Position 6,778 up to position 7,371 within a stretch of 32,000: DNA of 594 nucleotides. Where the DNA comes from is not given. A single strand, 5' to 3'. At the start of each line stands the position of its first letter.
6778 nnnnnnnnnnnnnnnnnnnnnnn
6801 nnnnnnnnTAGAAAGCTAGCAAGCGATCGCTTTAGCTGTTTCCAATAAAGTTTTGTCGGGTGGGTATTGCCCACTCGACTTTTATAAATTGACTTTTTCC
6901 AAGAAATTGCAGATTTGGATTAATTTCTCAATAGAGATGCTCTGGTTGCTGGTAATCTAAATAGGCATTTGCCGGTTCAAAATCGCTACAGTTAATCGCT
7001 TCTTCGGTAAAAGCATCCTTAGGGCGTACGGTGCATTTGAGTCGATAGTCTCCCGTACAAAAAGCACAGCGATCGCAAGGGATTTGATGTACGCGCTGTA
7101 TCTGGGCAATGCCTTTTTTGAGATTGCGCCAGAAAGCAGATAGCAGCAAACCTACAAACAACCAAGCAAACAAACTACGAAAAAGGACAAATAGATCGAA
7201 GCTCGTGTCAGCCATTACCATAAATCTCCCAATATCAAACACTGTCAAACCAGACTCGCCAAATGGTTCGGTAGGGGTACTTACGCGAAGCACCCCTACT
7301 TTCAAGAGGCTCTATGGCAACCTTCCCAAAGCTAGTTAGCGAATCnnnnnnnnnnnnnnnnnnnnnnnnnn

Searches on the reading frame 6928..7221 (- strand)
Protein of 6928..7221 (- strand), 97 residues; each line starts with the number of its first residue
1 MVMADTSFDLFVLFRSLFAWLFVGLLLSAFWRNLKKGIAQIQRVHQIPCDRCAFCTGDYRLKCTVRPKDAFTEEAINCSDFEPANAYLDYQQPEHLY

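Call 35: search_protein_families(library=ncbifam, proteins=[window:6928-7221:-], max_evalue=0.01)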
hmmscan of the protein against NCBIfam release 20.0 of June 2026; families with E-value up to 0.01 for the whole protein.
window:6928-7221:- (97 aa): 0 families

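Call 44: search_solved_structures(query=window:6928-7221:-, max_evalue=10)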
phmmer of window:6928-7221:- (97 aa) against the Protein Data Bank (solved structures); distinct sequences matched with E-value up to 10: 1.
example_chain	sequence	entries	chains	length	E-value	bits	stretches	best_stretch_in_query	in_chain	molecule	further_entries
7z3r_B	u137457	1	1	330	0.25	14.5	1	29-82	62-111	Leptin receptor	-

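Call 45: search_protein_families(library=pfam, proteins=[window:6928-7221:-], max_evalue=10)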
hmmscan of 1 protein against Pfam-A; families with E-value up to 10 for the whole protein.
window:6928-7221:- (97 aa): 0 families
